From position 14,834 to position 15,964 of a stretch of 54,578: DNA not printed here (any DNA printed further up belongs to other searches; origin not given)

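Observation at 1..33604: A 33-kb Fe-S / radical-SAM supercluster around a nitrogenase-like module, with no characterised counterpart I know of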

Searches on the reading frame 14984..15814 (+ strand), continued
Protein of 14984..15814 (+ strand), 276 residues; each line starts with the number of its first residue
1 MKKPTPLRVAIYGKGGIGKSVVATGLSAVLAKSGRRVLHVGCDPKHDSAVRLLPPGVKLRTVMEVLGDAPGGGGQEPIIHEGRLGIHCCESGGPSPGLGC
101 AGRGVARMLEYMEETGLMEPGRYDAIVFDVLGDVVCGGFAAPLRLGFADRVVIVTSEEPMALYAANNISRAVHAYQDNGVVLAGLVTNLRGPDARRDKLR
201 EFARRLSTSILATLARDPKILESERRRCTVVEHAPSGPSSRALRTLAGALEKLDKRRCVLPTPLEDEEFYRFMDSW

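Call 64: get_annotated_region(hit=H48, flank=20000)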
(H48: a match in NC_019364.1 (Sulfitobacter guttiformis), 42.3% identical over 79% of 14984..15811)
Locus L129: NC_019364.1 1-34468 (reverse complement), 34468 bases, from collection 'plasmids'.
description: Sulfitobacter guttiformis plasmid pSD118, complete sequence
organism: Sulfitobacter guttiformis (NCBI taxid 74349)
taxonomy: Bacteria; Pseudomonadota; Alphaproteobacteria; Rhodobacterales; Roseobacteraceae; Sulfitobacter; Sulfitobacter guttiformis
host: -; source: -; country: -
typing (MOB-suite, as given by PLSDB): non-mobilizable; replicon rep_cluster_549
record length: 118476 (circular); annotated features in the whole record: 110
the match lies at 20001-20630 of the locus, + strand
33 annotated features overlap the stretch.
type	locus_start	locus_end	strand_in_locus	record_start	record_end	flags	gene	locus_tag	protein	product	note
CDS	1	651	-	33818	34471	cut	-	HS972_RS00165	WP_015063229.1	histidine phosphatase family protein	-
CDS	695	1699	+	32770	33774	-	-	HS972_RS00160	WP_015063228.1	NADP-dependent oxidoreductase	-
CDS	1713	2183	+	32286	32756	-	-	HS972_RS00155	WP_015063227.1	MaoC family dehydratase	-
CDS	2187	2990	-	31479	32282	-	-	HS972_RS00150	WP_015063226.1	substrate-binding domain-containing protein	-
CDS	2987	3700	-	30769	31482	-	-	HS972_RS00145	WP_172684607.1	ATP-binding cassette domain-containing protein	-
CDS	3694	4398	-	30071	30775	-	-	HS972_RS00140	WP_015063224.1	ABC transporter permease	GO:0055085 - transmembrane transport [Evidence IEA]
CDS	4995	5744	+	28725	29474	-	-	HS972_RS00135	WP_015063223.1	MipA/OmpV family protein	-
CDS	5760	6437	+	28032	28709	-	-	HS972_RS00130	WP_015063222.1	nitroreductase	-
CDS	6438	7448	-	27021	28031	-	-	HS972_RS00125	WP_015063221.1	NAD-dependent epimerase/dehydratase family protein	-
CDS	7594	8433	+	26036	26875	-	-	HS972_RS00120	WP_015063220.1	fumarylacetoacetate hydrolase family protein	-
CDS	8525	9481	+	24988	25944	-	-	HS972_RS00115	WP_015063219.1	KpsF/GutQ family sugar-phosphate isomerase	GO:0005975 - carbohydrate metabolic process [Evidence IEA]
CDS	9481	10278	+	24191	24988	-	-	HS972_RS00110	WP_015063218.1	manno-octulosonate cytidylyltransferase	GO:0009103 - lipopolysaccharide biosynthetic process [Evidence IEA]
CDS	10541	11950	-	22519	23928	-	ppsR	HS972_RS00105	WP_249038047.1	transcriptional regulator PpsR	GO:0010109 - regulation of photosynthesis [Evidence IEA]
CDS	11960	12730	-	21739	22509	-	-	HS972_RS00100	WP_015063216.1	cobalamin-dependent protein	-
CDS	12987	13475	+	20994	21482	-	bchF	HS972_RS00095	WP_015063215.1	2-vinyl bacteriochlorophyllide hydratase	GO:0030494 - bacteriochlorophyll biosynthetic process [Evidence IEA]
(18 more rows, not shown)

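Call 65: get_annotated_region(hit=H11, flank=300)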
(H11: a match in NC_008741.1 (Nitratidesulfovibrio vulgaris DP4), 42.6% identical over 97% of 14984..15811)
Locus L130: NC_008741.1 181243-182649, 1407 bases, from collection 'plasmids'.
description: Nitratidesulfovibrio vulgaris DP4 plasmid pDVUL01, complete sequence
organism: Nitratidesulfovibrio vulgaris DP4 (NCBI taxid 391774)
taxonomy: Bacteria; Thermodesulfobacteriota; Desulfovibrionia; Desulfovibrionales; Desulfovibrionaceae; Nitratidesulfovibrio; Nitratidesulfovibrio vulgaris; Nitratidesulfovibrio vulgaris DP4
host: -; source: -; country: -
typing (MOB-suite, as given by PLSDB): non-mobilizable
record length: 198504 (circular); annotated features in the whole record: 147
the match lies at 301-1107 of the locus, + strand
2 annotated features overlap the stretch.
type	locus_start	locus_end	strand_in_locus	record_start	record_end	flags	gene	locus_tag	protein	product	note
CDS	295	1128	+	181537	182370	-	nifH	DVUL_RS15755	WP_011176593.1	nitrogenase iron protein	GO:0009399 - nitrogen fixation [Evidence IEA]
CDS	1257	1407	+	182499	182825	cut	-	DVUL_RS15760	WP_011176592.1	P-II family nitrogen regulator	-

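Call 66: get_annotated_region(hit=H17, flank=300)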
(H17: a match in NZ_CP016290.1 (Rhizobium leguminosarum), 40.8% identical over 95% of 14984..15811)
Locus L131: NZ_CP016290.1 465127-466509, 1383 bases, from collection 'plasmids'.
description: Rhizobium leguminosarum strain Vaf10 plasmid unnamed3, complete sequence
organism: Rhizobium leguminosarum (NCBI taxid 384)
taxonomy: Bacteria; Pseudomonadota; Alphaproteobacteria; Hyphomicrobiales; Rhizobiaceae; Rhizobium; Rhizobium leguminosarum
host: -; source: Vavilovia formosa,cell culture; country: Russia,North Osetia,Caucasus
typing (MOB-suite, as given by PLSDB): conjugative; replicon rep_cluster_471; relaxase MOBQ; mating-pair formation MPF_T
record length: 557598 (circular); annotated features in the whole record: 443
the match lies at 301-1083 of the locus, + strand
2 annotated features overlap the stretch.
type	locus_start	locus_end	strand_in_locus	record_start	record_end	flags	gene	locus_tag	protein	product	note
CDS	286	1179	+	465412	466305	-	nifH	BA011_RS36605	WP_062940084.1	nitrogenase iron protein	GO:0009399 - nitrogen fixation [Evidence IEA]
CDS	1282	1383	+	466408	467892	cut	nifD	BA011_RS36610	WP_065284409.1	nitrogenase molybdenum-iron protein alpha chain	GO:0009399 - nitrogen fixation [Evidence IEA]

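Call 70: search_protein_families(library=ncbifam, proteins=[P0155, P0158, P0165, P0212, P0168, P0188, P0206, P0236, P0207, P0215], max_evalue=1e-60)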
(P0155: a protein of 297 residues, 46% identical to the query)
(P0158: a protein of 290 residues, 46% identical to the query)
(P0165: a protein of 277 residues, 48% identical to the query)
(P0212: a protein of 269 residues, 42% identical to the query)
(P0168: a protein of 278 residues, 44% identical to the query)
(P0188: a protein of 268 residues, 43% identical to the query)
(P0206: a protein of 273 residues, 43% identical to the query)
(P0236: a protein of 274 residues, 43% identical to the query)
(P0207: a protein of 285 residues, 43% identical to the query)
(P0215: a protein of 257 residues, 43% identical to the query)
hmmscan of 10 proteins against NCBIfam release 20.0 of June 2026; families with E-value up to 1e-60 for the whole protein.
P0155 (297 aa): 3 families
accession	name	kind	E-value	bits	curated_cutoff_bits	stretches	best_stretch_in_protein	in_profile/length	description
TIGR01287.1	nifH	equivalog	3e-73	246.5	394.35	1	3-273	2-270/275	nitrogenase iron protein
NF033200.1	F430_CfbC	exception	7.7e-71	238.5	402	1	3-268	2-259/260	Ni-sirohydrochlorin a,c-diamide reductive cyclase ATP-dependent reductase subunit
NF009701.0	PRK13230.1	subfamily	5.1e-65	219.4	350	1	1-272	1-282/291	nitrogenase reductase-like protein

P0158 (290 aa): 4 families
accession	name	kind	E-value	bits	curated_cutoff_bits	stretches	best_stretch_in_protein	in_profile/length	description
NF033200.1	F430_CfbC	exception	5.7e-87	291.4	402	1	18-282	1-259/260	Ni-sirohydrochlorin a,c-diamide reductive cyclase ATP-dependent reductase subunit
TIGR01287.1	nifH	equivalog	3.8e-84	282.3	394.35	1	18-283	1-266/275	nitrogenase iron protein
NF009702.0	PRK13231.1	equivalog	5.3e-77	258.6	427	1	18-284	3-261/264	nitrogenase reductase-like protein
NF009701.0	PRK13230.1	subfamily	8.6e-71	238.3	350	1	18-281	2-277/291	nitrogenase reductase-like protein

P0165 (277 aa): 4 families
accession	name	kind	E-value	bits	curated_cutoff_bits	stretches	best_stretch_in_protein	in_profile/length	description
NF033200.1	F430_CfbC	exception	8.6e-77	258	402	1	7-269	2-256/260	Ni-sirohydrochlorin a,c-diamide reductive cyclase ATP-dependent reductase subunit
TIGR01287.1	nifH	equivalog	2.7e-75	253.2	394.35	1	7-274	2-267/275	nitrogenase iron protein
NF009701.0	PRK13230.1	subfamily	1.3e-64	218.1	350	1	7-275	3-281/291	nitrogenase reductase-like protein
NF009702.0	PRK13231.1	equivalog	2.8e-63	213.6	427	1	6-270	3-257/264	nitrogenase reductase-like protein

P0212 (269 aa): 4 families
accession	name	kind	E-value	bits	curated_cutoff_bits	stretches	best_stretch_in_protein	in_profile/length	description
TIGR01287.1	nifH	equivalog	5.9e-81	271.8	394.35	1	3-265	2-262/275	nitrogenase iron protein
NF033200.1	F430_CfbC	exception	8.5e-78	261.3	402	1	3-265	2-256/260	Ni-sirohydrochlorin a,c-diamide reductive cyclase ATP-dependent reductase subunit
NF009701.0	PRK13230.1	subfamily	2.2e-72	243.5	350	1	1-266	1-274/291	nitrogenase reductase-like protein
NF009702.0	PRK13231.1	equivalog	3.3e-61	206.8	427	1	2-267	3-258/264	nitrogenase reductase-like protein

P0168 (278 aa): 4 families
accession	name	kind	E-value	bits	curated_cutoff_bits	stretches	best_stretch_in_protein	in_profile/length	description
TIGR01287.1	nifH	equivalog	1.8e-79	266.9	394.35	1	7-272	2-266/275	nitrogenase iron protein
NF033200.1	F430_CfbC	exception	1.3e-77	260.7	402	1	8-271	3-259/260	Ni-sirohydrochlorin a,c-diamide reductive cyclase ATP-dependent reductase subunit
NF009702.0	PRK13231.1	equivalog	3.5e-67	226.4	427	1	7-273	4-261/264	nitrogenase reductase-like protein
NF009701.0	PRK13230.1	subfamily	1.2e-64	218.1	350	1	7-271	3-278/291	nitrogenase reductase-like protein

P0188 (268 aa): 4 families
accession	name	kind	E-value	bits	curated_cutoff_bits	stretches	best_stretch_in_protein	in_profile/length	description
NF033200.1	F430_CfbC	exception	1.6e-79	267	402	1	2-264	1-259/260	Ni-sirohydrochlorin a,c-diamide reductive cyclase ATP-dependent reductase subunit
TIGR01287.1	nifH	equivalog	1.2e-78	264.2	394.35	1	2-265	1-266/275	nitrogenase iron protein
NF009702.0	PRK13231.1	equivalog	6.9e-70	235.2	427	1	1-266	2-261/264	nitrogenase reductase-like protein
NF009701.0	PRK13230.1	subfamily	1.4e-68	231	350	1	1-264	1-278/291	nitrogenase reductase-like protein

P0206 (273 aa): 4 families
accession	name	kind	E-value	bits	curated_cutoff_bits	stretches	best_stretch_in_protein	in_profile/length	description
TIGR01287.1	nifH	equivalog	1.9e-85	286.5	394.35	1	2-269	1-268/275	nitrogenase iron protein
NF033200.1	F430_CfbC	exception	3e-81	272.6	402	1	3-266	2-259/260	Ni-sirohydrochlorin a,c-diamide reductive cyclase ATP-dependent reductase subunit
NF009702.0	PRK13231.1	equivalog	6.1e-74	248.5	427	1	1-267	2-260/264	nitrogenase reductase-like protein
NF009701.0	PRK13230.1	subfamily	3.1e-66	223.4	350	1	1-263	1-275/291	nitrogenase reductase-like protein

P0236 (274 aa): 4 families
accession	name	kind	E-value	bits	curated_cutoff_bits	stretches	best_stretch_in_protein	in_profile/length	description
NF033200.1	F430_CfbC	exception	2.2e-73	246.8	402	1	4-269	3-259/260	Ni-sirohydrochlorin a,c-diamide reductive cyclase ATP-dependent reductase subunit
TIGR01287.1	nifH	equivalog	2.6e-72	243.4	394.35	1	4-271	3-267/275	nitrogenase iron protein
NF009701.0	PRK13230.1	subfamily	1.4e-63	214.6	350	1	1-264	1-273/291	nitrogenase reductase-like protein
NF009702.0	PRK13231.1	equivalog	1.6e-61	207.8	427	1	3-272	4-262/264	nitrogenase reductase-like protein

P0207 (285 aa): 5 families
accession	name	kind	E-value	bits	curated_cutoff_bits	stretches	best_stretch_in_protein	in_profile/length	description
NF033200.1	F430_CfbC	exception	8.2e-100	333.5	402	1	7-268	2-259/260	Ni-sirohydrochlorin a,c-diamide reductive cyclase ATP-dependent reductase subunit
TIGR01287.1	nifH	equivalog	1.2e-98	329.8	394.35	1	7-271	2-268/275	nitrogenase iron protein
NF009702.0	PRK13231.1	equivalog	1.5e-93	312.8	427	1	7-271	4-262/264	nitrogenase reductase-like protein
NF009701.0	PRK13230.1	subfamily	1.1e-88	297.1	350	1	7-274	3-283/291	nitrogenase reductase-like protein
TIGR01281.1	DPOR_bchL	equivalog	2.5e-63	214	345.15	1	7-248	2-245/268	ferredoxin:protochlorophyllide reductase (ATP-dependent) iron-sulfur ATP-binding protein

P0215 (257 aa): 5 families
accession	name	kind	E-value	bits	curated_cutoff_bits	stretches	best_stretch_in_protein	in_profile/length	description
TIGR01287.1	nifH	equivalog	6.5e-97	324.1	394.35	1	3-250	2-249/275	nitrogenase iron protein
NF033200.1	F430_CfbC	exception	1.7e-95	319.3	402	1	3-252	2-245/260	Ni-sirohydrochlorin a,c-diamide reductive cyclase ATP-dependent reductase subunit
NF009701.0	PRK13230.1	subfamily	3.5e-89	298.7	350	1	1-251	1-263/291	nitrogenase reductase-like protein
NF009702.0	PRK13231.1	equivalog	1e-80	270.7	427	1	2-249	3-242/264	nitrogenase reductase-like protein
TIGR01281.1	DPOR_bchL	equivalog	4.5e-66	223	345.15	1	3-248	2-246/268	ferredoxin:protochlorophyllide reductase (ATP-dependent) iron-sulfur ATP-binding protein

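Call 94: find_encoding_contigs(protein=P0356, flank=10000, max_places=1)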
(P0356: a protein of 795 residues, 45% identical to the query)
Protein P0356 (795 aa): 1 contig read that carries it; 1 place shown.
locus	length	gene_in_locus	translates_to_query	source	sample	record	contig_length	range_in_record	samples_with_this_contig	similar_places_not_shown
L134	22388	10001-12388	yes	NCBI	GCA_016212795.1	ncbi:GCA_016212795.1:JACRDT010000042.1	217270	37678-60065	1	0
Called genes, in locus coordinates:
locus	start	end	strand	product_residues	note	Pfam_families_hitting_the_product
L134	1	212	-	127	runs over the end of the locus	-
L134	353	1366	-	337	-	-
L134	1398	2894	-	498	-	-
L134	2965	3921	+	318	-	-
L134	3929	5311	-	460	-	-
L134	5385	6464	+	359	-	-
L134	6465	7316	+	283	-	-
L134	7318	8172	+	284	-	-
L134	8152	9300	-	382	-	PF22020:RlmL_1st, PF01170:UPF0020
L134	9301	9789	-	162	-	PF00293:NUDIX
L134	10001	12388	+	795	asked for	PF00142:Fer4_NifH, PF01656:CbiA, PF02374:ArsA_ATPase, PF10609:ParA (weak), PF13614:AAA_31, PF00148:Oxidored_nitro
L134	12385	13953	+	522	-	PF00148:Oxidored_nitro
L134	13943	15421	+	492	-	PF02113:Peptidase_S13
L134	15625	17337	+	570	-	PF01344:Kelch_1, PF13415:Beta-prop_FBX42, PF13964:Beta-prop_Calicin, PF24681:Kelch_KLHDC2_KLHL20_DRC7, PF24981:Beta-prop_ATRN-LZTR1, PF25210:Kelch_FKB95, PF01344:Kelch_1, PF24681:Kelch_KLHDC2_KLHL20_DRC7, +8 more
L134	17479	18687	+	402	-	PF07690:MFS_1, PF13000:Acatn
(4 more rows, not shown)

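Call 95: find_encoding_contigs(protein=P0378, flank=10000, max_places=1)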
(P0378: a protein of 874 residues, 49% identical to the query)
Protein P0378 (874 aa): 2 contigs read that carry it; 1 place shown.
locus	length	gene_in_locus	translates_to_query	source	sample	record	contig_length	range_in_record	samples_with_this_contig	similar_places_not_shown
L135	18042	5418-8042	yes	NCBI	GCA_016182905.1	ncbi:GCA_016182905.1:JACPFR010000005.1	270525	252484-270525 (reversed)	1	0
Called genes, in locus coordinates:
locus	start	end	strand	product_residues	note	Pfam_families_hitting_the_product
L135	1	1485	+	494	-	PF00148:Oxidored_nitro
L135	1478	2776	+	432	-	PF00148:Oxidored_nitro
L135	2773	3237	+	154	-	-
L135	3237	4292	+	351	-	PF04055:Radical_SAM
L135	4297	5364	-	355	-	PF04055:Radical_SAM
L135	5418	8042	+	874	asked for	PF00142:Fer4_NifH, PF01656:CbiA, PF02374:ArsA_ATPase (weak), PF10609:ParA (faint), PF13614:AAA_31, PF00148:Oxidored_nitro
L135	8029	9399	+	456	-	PF00148:Oxidored_nitro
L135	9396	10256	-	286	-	PF04055:Radical_SAM (weak)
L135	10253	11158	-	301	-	PF04055:Radical_SAM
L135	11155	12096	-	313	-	PF04055:Radical_SAM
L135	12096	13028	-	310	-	PF04055:Radical_SAM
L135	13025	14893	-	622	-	PF04055:Radical_SAM, PF13353:Fer4_12 (faint), PF04055:Radical_SAM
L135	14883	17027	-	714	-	PF02310:B12-binding, PF04055:Radical_SAM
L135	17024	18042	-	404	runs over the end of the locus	PF04055:Radical_SAM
